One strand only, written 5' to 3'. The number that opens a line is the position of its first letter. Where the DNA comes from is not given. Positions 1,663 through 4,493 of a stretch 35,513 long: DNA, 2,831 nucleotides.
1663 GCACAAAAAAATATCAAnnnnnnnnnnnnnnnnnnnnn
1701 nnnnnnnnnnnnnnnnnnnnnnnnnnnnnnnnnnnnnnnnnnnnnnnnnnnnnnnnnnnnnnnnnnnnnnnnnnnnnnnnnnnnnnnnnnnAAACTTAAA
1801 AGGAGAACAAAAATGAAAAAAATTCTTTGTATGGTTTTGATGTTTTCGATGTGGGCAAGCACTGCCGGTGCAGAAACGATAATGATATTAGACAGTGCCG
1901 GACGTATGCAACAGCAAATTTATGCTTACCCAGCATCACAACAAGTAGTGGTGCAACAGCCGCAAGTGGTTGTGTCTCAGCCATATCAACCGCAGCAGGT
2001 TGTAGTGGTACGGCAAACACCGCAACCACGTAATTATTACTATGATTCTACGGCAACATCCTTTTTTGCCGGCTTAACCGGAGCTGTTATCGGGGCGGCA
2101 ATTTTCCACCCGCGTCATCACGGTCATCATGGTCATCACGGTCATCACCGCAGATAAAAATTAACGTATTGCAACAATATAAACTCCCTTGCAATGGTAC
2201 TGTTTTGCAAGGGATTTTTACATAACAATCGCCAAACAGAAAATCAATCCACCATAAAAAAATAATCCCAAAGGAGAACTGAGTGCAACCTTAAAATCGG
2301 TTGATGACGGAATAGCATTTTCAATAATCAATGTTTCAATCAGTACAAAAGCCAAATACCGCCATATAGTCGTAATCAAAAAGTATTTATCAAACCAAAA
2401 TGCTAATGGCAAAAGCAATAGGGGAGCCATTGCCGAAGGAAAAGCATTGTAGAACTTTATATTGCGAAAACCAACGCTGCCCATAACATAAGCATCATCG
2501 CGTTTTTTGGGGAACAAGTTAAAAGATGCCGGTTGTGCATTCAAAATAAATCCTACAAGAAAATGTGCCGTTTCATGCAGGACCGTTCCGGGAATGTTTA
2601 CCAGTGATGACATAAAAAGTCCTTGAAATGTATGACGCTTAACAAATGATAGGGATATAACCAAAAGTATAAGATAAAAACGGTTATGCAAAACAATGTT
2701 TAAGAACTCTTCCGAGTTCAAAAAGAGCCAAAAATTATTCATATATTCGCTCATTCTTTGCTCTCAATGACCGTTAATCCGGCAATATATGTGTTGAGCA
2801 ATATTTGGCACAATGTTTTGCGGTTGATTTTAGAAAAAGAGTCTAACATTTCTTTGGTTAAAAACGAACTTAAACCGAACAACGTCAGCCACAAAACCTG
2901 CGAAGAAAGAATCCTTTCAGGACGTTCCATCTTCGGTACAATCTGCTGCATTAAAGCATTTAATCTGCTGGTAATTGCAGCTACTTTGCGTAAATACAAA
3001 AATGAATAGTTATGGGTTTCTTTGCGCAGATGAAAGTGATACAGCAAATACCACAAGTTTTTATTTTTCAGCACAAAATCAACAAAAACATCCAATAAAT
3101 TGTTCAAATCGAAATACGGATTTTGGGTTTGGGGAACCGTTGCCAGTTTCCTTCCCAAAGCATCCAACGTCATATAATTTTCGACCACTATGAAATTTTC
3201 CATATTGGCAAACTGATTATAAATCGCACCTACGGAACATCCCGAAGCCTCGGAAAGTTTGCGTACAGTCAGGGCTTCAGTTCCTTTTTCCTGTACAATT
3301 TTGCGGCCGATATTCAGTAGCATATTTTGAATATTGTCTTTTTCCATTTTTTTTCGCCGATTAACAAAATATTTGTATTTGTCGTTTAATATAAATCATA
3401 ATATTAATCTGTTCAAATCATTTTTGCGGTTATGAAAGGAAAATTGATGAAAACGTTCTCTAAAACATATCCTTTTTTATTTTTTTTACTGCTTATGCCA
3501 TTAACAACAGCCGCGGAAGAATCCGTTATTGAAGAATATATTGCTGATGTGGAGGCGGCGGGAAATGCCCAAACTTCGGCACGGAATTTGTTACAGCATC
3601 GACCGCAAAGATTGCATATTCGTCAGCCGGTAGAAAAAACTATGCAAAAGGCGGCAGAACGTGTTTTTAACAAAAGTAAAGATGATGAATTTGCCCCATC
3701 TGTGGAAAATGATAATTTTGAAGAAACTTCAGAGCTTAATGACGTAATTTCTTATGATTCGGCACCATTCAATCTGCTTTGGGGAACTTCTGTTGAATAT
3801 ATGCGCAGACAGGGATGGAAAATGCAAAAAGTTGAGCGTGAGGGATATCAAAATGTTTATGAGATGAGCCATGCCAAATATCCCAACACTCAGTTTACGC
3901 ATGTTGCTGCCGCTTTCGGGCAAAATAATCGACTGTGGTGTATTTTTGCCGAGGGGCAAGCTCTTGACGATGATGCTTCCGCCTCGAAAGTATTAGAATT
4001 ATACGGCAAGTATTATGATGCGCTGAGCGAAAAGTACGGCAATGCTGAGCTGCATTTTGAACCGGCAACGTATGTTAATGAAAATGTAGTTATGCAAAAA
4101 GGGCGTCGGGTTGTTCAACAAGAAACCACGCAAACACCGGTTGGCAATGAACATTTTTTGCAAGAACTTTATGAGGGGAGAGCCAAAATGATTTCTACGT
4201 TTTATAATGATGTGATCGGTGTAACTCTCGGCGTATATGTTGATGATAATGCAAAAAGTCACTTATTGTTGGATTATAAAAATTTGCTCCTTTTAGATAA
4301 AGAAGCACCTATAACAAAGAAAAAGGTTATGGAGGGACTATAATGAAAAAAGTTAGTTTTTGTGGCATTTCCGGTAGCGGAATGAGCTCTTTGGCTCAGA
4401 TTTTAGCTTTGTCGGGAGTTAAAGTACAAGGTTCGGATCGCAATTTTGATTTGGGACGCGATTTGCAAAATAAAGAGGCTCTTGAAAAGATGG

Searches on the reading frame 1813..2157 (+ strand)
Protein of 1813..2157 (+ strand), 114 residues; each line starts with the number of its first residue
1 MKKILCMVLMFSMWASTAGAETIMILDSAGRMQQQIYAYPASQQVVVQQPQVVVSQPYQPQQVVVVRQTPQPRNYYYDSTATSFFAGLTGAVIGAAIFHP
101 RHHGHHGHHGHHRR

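Call 7: search_protein_families(library=ncbifam, proteins=[window:1813-2157:+])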
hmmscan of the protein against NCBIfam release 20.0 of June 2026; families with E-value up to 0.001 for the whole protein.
window:1813-2157:+ (114 aa): 0 families

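Call 8: search_protein_families(library=pfam, proteins=[window:1813-2157:+])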
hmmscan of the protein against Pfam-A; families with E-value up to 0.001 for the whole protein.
window:1813-2157:+ (114 aa): 0 families

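Call 13: find_encoding_contigs(protein=window:1813-2157:+, flank=3000, max_places=10)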
Protein window:1813-2157:+ (114 aa): 10 contigs read that carry it; 10 places shown.
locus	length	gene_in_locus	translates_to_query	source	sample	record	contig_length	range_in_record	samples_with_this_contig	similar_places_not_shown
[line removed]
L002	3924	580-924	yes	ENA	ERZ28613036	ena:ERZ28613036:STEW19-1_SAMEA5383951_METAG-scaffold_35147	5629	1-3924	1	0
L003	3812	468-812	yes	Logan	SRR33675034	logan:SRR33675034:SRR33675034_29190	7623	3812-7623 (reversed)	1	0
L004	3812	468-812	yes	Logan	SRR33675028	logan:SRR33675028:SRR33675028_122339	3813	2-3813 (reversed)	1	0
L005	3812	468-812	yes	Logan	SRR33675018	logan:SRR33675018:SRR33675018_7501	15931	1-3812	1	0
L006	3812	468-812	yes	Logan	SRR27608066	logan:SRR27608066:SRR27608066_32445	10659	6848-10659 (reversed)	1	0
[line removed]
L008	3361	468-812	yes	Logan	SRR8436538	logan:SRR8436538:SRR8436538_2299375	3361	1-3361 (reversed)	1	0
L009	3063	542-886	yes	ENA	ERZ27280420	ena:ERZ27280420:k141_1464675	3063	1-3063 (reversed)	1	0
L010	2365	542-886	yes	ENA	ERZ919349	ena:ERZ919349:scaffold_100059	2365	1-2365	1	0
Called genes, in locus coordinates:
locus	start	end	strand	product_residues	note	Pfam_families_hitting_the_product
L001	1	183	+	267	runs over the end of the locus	PF00535:Glycos_transf_2, PF10111:Glyco_tranf_2_2, PF13641:Glyco_tranf_2_3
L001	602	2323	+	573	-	PF06414:Zeta_toxin, PF13238:AAA_18 (weak), PF13671:AAA_33, PF00719:Pyrophosphatase, PF00293:NUDIX, PF14815:NUDIX_4 (faint), PF00293:NUDIX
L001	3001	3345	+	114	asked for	-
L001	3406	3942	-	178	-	-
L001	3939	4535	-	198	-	PF00440:TetR_N (weak)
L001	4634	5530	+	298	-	-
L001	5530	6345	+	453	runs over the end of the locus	PF01225:Mur_ligase, PF08245:Mur_ligase_M, PF02875:Mur_ligase_C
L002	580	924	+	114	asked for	-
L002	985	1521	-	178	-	-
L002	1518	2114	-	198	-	PF00440:TetR_N (weak)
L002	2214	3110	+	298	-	-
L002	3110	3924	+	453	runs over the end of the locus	PF01225:Mur_ligase, PF08245:Mur_ligase_M, PF02875:Mur_ligase_C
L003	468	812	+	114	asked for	-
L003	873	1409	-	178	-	-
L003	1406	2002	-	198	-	PF00440:TetR_N (weak)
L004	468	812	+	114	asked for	-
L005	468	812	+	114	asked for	-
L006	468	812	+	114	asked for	-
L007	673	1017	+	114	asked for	-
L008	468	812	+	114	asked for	-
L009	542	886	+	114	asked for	-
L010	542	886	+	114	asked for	-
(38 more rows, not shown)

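Call 22: find_homologous_proteins(query=window:1813-2157:+, max_evalue=0.001)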
Query window:1813-2157:+ (114 aa): 19 proteins with E <= 0.001 among 192 candidates.
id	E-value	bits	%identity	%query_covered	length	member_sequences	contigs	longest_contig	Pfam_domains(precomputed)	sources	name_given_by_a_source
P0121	6.0e-70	250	99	100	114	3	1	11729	-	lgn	-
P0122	1.1e-44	169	73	86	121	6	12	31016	-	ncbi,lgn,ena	-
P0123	7.9e-43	163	58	86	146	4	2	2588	-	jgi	jgi:D-alanyl-D-alanine dipeptidase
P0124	1.4e-41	159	60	86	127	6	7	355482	-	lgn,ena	-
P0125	3.8e-41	157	69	86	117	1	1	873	-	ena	-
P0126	9.5e-40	153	67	86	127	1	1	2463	-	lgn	-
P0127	1.0e-36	143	59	88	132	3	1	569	-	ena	-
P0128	1.1e-29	120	50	86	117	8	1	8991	-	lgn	-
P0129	5.2e-29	118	49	86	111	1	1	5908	-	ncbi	-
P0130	5.2e-24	102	50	86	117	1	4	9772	-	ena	-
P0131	6.8e-24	102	47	100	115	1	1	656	-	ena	-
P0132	1.6e-22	97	53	86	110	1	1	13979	-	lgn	-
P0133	3.4e-22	96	42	86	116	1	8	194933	-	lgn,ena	-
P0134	6.3e-22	95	43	86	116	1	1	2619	-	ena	-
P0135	8.6e-22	95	48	82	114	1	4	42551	-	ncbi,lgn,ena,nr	ncbi:MAG: hypothetical protein IJ770_03885 [Alphaproteobacteria bacterium]|nr:hypothetical protein [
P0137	8.2e-19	85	41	86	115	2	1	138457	-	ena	-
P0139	1.0e-6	46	37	96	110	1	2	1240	-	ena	-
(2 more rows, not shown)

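Call 24: find_encoding_contigs(protein=P0122, flank=3000, max_places=2)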
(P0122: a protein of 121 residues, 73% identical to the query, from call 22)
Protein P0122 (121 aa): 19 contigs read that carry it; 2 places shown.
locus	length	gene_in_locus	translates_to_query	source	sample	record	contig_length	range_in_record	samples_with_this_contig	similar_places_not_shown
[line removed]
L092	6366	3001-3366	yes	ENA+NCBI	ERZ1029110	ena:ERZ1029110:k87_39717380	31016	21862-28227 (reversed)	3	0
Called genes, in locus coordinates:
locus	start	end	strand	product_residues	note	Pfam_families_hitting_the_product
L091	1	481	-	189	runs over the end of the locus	-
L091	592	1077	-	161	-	PF01281:Ribosomal_L9_N, PF03948:Ribosomal_L9_C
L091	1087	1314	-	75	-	PF01084:Ribosomal_S18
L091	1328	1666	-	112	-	PF01250:Ribosomal_S6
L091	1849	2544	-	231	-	PF13398:Peptidase_M50B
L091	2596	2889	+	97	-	-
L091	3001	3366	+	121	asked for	-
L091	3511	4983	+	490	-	PF01336:tRNA_anti-codon, PF01409:tRNA-synt_2d (faint), PF00152:tRNA-synt_2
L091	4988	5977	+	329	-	PF04748:Polysacc_deac_2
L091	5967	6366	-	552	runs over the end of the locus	PF00753:Lactamase_B, PF12706:Lactamase_B_2 (weak), PF23023:Anti-Pycsar_Apyc1 (faint), PF22505:RNase_J_b_CASP, PF07521:RMMBL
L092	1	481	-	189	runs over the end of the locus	-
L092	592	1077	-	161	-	PF01281:Ribosomal_L9_N, PF03948:Ribosomal_L9_C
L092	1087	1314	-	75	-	PF01084:Ribosomal_S18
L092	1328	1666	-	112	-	PF01250:Ribosomal_S6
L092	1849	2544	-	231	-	PF13398:Peptidase_M50B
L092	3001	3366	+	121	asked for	-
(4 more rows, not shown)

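Call 25: find_encoding_contigs(protein=P0124, flank=3000, max_places=2)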
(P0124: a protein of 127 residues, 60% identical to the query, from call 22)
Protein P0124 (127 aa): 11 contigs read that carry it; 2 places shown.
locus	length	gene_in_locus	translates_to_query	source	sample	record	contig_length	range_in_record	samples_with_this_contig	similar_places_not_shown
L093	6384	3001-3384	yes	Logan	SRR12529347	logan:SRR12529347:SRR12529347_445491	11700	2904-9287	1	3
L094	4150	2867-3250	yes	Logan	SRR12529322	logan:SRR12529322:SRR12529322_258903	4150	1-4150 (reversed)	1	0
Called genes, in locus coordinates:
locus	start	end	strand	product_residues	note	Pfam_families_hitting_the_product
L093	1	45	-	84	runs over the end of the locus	PF01016:Ribosomal_L27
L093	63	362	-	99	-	PF00829:Ribosomal_L21p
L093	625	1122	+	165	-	PF01381:HTH_3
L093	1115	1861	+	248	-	PF02390:Methyltransf_4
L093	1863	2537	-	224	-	PF13398:Peptidase_M50B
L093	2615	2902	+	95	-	-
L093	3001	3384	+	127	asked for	-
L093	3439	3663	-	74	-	PF13467:RHH_4, PF01402:RHH_1 (faint)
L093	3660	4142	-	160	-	PF04386:SspB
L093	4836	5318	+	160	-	PF00466:Ribosomal_L10, PF27436:RL10_C (weak)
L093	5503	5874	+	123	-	PF16320:Ribosomal_L12_N, PF00542:Ribosomal_L12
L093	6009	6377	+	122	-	-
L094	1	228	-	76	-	?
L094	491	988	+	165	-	PF01381:HTH_3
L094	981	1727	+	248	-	PF02390:Methyltransf_4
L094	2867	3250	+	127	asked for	-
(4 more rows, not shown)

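Call 26: find_encoding_contigs(protein=P0133, flank=3000, max_places=2)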
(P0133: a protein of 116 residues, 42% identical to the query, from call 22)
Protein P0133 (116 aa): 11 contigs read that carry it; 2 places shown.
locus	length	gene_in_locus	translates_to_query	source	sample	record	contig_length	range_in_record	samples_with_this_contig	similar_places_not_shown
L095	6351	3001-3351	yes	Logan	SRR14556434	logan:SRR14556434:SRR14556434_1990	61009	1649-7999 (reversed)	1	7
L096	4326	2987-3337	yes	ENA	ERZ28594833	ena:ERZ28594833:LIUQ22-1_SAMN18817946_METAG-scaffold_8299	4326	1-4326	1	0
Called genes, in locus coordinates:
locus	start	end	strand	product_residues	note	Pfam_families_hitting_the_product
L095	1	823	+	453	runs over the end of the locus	PF01225:Mur_ligase, PF08245:Mur_ligase_M, PF02875:Mur_ligase_C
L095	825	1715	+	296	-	PF02016:Peptidase_S66, PF17676:Peptidase_S66C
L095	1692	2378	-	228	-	PF13398:Peptidase_M50B (weak)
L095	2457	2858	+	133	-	-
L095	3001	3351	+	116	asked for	-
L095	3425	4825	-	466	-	PF04587:ADP_PFK_GK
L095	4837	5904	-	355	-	-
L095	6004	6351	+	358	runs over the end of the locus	PF02543:Carbam_trans_N (faint), PF00814:TsaD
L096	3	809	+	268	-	?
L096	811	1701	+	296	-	PF02016:Peptidase_S66, PF17676:Peptidase_S66C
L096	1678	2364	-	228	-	PF13398:Peptidase_M50B (weak)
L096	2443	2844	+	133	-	-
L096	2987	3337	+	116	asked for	-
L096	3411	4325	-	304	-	?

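Call 40: find_encoding_contigs(protein=P0137, flank=2500, max_places=1)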
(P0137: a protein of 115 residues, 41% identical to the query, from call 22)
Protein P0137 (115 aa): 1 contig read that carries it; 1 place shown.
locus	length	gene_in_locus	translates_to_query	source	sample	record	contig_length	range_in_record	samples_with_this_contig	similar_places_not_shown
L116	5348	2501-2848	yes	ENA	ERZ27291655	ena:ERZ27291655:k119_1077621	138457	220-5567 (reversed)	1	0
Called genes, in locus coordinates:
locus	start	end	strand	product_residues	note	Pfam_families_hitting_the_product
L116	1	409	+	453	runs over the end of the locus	PF01225:Mur_ligase, PF08245:Mur_ligase_M, PF02875:Mur_ligase_C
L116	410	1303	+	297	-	PF02016:Peptidase_S66, PF17676:Peptidase_S66C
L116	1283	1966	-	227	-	PF13398:Peptidase_M50B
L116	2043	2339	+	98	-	-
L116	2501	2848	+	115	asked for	-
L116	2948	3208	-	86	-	-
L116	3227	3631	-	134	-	-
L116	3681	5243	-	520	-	-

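Call 41: find_encoding_contigs(protein=P0135, flank=2500, max_places=1)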
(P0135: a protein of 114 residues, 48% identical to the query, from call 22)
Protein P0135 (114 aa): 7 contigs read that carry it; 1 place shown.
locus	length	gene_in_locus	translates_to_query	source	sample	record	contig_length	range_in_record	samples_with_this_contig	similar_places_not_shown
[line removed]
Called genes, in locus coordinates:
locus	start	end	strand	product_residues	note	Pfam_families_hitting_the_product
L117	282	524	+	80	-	-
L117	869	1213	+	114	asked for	-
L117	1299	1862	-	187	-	PF07081:DUF1349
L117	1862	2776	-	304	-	PF00226:DnaJ, PF01556:DnaJ_C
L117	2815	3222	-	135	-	-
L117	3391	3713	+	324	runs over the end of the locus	PF06258:Mito_fiss_Elm1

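Call 42: find_encoding_contigs(protein=P0139, flank=2500, max_places=1)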
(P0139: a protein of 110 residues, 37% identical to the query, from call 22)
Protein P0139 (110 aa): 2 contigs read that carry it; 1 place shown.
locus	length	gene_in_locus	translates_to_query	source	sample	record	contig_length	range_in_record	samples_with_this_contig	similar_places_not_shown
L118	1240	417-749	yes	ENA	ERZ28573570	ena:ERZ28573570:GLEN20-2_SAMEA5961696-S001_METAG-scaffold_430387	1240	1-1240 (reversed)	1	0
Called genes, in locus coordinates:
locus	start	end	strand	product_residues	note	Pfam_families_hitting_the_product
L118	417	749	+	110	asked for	-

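Call 45: search_protein_representatives(alignment_id=A3)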
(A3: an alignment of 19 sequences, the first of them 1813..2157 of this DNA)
Query: 19 sequences, 117 profile positions. Proteins with E-value up to 0.001 (for the whole library): 41; up to 1e-10: 27; up to 1e-30: 8. The best 41 are listed.
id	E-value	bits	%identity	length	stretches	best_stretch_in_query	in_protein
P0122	1.5e-56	205.7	-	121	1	1-117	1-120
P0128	1.8e-43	163.5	-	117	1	1-116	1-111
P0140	3.4e-37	143.3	-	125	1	1-114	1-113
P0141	1.4e-36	141.3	-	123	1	1-117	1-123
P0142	1.7e-34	134.6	-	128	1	1-115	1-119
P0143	5.7e-34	132.9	-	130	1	1-113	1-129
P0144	1.3e-33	131.8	-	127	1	1-115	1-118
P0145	4.9e-32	126.7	-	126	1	1-114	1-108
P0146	1.3e-29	118.9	-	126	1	1-111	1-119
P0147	5.4e-24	100.8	-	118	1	1-113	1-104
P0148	8.8e-24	100.1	-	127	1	1-111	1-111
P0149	1.2e-20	90.0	-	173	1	1-113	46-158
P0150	2.0e-20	89.2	-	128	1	1-108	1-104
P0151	5.5e-20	87.8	-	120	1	1-115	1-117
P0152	4.4e-19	84.9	-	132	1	1-111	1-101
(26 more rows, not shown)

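Call 53: predict_structure(alignment_id=A3)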
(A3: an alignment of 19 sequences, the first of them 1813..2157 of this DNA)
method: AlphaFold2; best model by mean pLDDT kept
length: 114 residues; sequences in the alignment: 19
mean_pLDDT: 55.7   pTM: 0.24
mean pLDDT of the five models: 55.7, 54.9, 53.6, 52.4, 48.4
residues with pLDDT >= 90: 0; 70-90: 23; 50-70: 49; < 50: 42
segments of 3 or more residues with pLDDT < 50: 39-69
pLDDT, mean of each block of 10 residues (from residue 1): 77 63 58 50 39 38 45 51 71 65 56 52
secondary structure, 60 per line:
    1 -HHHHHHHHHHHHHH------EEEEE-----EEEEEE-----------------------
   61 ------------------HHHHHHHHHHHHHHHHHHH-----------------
elements in order: H2-15 E22-26 E32-37 H79-97
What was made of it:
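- On AcrZ-like pump accessory protein: The monomer model has low confidence (call 53).
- Tried and rejected: Confidence was low (pLDDT 55.7), so no fold search was run (call 53).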

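Call 58: search_protein_families(library=pfam, proteins=[L091:2596-2889:+, L095:2457-2858:+, L116:2043-2339:+, window:1813-2157:+], max_evalue=1)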
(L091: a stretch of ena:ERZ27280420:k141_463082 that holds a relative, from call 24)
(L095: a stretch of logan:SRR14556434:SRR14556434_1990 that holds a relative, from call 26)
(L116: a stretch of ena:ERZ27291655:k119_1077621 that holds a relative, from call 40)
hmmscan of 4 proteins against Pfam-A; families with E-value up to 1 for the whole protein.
L091:2596-2889:+ (97 aa): 1 family
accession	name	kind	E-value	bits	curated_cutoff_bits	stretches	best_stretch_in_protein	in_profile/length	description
PF15064.11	CATSPERG_beta-prop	-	0.19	10.9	27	1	38-93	358-416/442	CATSPERG beta-propeller domain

L095:2457-2858:+ (133 aa): 3 families
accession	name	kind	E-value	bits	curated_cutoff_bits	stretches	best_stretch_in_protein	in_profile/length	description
PF17010.10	DUF5092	-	0.096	13.1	27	1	50-99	1-49/145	Domain of unknown function (DUF5092)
PF04768.19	NAT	-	0.13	12.4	27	1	51-84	96-129/168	NAT, N-acetyltransferase, of N-acetylglutamate synthase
PF06991.16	MFAP1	-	0.4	10.9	26.8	1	48-123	51-121/215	Microfibril-associated/Pre-mRNA processing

L116:2043-2339:+ (98 aa): 0 families

window:1813-2157:+ (114 aa): 2 families
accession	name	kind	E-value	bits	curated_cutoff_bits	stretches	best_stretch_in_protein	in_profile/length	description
PF23660.1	NOMO_8th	-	0.0061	17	27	1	7-50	50-93/105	NOMO eighth prealbumin-like domain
PF13801.11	Metal_resist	-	0.68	10.5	29.2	0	86-112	7-33/125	Heavy-metal resistance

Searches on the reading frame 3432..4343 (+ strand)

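Call 7: search_protein_families(library=ncbifam, proteins=[window:3432-4343:+])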
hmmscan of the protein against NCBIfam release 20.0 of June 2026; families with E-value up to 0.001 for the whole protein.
window:3432-4343:+ (303 aa): 0 families

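Call 8: search_protein_families(library=pfam, proteins=[window:3432-4343:+])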
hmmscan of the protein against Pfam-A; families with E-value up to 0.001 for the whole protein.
window:3432-4343:+ (303 aa): 0 families

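Call 58: search_protein_families(library=pfam, proteins=[window:3432-4343:+], max_evalue=1)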
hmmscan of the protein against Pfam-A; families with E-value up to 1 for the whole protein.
window:3432-4343:+ (303 aa): 2 families
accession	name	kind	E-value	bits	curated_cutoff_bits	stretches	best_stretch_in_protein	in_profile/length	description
PF07309.16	FlaF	-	0.073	13.5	23.6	1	144-183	29-69/113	Flagellar protein FlaF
PF07082.17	DUF1350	-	0.11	12.2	27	1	192-268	108-182/250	Protein of unknown function (DUF1350)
